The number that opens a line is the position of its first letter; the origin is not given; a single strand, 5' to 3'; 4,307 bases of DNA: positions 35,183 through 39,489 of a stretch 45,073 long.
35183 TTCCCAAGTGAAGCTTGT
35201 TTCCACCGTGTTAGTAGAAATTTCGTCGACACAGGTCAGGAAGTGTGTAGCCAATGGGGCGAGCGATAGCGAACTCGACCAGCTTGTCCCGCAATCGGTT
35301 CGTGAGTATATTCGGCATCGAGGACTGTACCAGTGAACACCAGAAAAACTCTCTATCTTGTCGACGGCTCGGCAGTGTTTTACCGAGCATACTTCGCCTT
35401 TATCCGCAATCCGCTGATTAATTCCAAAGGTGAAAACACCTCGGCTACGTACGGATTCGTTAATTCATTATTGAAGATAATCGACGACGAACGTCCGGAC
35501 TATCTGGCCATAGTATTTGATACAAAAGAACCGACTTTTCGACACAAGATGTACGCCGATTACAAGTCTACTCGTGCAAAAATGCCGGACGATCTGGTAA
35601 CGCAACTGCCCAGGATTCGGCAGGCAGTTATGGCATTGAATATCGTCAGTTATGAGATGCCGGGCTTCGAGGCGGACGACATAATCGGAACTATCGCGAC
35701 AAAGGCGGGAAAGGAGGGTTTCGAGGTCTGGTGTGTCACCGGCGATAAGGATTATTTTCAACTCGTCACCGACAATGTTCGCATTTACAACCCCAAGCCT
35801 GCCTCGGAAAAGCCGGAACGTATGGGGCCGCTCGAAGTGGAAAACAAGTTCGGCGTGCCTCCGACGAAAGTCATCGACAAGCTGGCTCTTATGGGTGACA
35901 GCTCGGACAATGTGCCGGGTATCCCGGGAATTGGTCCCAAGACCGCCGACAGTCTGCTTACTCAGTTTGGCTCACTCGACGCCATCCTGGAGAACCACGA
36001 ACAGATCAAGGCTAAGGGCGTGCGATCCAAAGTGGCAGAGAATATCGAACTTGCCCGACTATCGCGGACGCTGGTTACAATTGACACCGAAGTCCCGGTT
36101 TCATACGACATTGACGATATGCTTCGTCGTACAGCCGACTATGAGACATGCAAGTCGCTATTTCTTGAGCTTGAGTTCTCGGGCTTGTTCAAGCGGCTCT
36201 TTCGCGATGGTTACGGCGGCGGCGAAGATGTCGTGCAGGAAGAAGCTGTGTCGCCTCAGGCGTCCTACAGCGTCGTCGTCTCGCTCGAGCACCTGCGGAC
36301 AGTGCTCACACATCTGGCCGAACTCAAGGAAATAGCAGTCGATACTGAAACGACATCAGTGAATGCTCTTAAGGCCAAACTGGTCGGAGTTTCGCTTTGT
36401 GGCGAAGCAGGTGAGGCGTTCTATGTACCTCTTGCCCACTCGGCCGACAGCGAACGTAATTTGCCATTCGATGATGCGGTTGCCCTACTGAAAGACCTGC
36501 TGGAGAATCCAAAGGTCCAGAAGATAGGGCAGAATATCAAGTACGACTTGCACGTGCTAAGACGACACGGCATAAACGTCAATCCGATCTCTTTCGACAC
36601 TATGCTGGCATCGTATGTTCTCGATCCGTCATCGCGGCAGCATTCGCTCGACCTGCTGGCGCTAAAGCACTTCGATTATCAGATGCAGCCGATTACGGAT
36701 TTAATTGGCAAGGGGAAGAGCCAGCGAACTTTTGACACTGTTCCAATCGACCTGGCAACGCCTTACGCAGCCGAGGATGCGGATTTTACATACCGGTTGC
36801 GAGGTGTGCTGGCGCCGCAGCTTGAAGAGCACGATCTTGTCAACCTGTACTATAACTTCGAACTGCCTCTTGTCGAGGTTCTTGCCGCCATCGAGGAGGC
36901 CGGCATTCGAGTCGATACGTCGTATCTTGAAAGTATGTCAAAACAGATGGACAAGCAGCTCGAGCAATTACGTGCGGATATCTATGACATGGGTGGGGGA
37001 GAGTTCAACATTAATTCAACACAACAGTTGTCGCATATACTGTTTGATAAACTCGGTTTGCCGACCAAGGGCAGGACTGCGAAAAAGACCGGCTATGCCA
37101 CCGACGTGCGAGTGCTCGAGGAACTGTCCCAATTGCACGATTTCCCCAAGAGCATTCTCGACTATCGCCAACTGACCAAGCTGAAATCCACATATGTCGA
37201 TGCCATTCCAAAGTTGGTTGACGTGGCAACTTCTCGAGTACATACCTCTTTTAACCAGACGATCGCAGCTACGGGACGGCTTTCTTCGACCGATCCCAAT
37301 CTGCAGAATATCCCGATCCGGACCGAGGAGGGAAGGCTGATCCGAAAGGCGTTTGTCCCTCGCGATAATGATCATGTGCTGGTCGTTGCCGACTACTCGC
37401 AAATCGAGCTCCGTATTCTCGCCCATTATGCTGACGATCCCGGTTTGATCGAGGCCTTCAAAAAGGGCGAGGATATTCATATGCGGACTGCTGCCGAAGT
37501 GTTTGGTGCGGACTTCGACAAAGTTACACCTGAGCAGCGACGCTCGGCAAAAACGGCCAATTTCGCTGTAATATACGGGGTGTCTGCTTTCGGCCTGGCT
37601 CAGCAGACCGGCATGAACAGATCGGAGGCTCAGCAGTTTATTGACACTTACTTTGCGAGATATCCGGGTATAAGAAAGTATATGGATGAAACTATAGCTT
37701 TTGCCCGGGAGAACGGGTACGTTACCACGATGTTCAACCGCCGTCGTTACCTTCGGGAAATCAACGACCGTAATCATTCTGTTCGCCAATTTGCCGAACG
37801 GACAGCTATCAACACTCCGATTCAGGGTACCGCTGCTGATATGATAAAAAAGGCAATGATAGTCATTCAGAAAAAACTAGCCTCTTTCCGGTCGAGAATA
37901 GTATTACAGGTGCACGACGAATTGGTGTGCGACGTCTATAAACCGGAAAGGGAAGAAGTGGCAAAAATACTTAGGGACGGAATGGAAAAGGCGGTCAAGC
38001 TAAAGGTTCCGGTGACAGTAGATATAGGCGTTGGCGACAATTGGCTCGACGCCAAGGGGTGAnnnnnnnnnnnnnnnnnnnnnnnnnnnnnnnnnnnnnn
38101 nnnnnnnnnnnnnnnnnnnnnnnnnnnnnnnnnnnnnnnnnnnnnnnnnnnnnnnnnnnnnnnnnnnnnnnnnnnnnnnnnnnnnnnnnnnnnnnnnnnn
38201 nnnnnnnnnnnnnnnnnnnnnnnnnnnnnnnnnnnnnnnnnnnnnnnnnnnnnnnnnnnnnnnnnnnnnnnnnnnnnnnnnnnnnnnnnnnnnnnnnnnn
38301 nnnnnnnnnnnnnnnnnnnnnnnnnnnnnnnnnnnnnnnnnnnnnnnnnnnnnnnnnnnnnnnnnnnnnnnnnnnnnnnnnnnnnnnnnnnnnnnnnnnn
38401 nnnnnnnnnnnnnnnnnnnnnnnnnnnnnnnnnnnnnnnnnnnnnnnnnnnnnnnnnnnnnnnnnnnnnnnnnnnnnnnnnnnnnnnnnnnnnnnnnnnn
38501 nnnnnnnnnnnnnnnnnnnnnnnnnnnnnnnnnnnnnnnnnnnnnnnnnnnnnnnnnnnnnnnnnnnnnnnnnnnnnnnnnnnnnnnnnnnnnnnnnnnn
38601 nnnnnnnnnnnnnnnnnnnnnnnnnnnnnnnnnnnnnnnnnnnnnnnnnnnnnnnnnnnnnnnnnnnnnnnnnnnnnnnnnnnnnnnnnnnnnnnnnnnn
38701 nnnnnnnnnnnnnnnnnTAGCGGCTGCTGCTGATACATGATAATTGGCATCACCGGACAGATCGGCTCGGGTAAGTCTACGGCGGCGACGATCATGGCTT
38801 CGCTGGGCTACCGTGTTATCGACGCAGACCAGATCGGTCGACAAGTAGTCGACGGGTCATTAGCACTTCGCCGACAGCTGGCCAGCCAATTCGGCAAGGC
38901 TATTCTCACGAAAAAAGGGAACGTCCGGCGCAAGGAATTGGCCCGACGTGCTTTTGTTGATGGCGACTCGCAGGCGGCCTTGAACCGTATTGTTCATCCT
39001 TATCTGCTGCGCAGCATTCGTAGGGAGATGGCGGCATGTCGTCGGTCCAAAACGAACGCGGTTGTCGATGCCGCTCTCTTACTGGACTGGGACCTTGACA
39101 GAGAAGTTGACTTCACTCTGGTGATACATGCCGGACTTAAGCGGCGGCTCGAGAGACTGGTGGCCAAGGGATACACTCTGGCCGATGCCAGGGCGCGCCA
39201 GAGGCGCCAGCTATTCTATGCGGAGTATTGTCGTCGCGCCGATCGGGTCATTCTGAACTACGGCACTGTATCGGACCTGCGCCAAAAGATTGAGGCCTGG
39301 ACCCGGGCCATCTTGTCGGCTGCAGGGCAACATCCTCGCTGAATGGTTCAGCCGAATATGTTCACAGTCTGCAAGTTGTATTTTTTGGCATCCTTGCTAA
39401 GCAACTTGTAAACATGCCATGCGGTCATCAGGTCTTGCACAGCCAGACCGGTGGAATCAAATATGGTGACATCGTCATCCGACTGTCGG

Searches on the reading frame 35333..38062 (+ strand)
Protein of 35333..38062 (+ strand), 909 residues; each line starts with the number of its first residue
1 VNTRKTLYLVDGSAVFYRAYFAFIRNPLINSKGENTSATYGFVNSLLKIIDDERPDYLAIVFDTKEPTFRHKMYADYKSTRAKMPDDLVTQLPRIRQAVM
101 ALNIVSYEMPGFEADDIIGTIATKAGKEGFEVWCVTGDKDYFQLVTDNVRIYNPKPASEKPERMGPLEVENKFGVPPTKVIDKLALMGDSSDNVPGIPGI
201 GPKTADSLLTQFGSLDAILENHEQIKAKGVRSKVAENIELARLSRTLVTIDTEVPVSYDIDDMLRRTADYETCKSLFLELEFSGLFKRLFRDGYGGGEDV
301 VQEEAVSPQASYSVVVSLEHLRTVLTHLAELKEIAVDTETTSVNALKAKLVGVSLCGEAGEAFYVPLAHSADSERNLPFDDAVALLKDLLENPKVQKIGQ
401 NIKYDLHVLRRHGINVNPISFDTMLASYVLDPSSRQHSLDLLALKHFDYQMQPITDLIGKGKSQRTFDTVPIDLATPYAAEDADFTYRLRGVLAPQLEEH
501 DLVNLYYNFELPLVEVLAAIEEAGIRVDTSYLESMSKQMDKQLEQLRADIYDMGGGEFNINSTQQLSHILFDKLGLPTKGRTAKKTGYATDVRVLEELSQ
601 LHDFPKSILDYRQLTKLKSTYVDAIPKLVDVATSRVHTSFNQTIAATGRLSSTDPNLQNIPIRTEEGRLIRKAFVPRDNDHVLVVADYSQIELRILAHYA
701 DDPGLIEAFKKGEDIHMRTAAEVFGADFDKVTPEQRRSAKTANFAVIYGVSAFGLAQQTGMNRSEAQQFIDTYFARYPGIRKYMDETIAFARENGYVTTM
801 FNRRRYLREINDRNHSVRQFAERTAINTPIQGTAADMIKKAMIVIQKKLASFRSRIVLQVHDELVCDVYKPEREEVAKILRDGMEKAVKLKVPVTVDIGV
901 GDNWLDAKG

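Call 16: find_encoding_contigs(protein=window:35333-38062:+, flank=10000, max_places=1)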
Protein window:35333-38062:+ (909 aa): no gene with exactly this product is on record in the collection.

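Call 18: search_protein_families(library=pfam, proteins=[window:35333-38059:+], max_evalue=0.001)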
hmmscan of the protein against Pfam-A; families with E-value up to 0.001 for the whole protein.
window:35333-38059:+ (909 aa): 7 families
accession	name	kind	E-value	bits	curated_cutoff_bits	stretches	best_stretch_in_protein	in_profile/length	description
PF00476.26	DNA_pol_A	-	1.1e-163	545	34.3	1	530-905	2-380/381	DNA polymerase family A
PF02739.22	5_3_exonuc_N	-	2.5e-58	196.8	34.3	1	6-174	1-164/164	5'-3' exonuclease, N-terminal resolvase-like domain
PF01367.25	5_3_exonuc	-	4.8e-32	110.8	40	1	175-269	1-95/97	5'-3' exonuclease, C-terminal SAM fold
PF01612.26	DNA_pol_A_exo1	-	8.5e-31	107.5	23.6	1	316-498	5-173/173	3'-5' exonuclease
PF22619.2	DNA_polI_exo1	-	1.3e-13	51.4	27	1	339-465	4-119/140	DNA polymerase I, ribonuclease H-like domain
PF14520.12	HHH_5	-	0.00021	22.1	27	1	196-238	6-51/57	Helix-hairpin-helix domain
PF12826.13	HHH_2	-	0.00099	19.7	27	0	196-238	7-51/64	Helix-hairpin-helix motif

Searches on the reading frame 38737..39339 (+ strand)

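Call 19: search_protein_families(library=pfam, proteins=[window:38737-39339:+], max_evalue=0.001)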
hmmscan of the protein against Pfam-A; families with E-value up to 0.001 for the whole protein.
window:38737-39339:+ (201 aa): 3 families
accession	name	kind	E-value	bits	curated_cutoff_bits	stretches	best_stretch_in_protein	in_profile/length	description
PF01121.26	CoaE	-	1.2e-39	136.3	27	1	1-179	1-179/180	Dephospho-CoA kinase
PF13238.12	AAA_18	-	1.1e-05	26.3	29.4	1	3-152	1-119/128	AAA domain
PF13671.12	AAA_33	-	0.0005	20.8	27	1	6-119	5-84/143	AAA domain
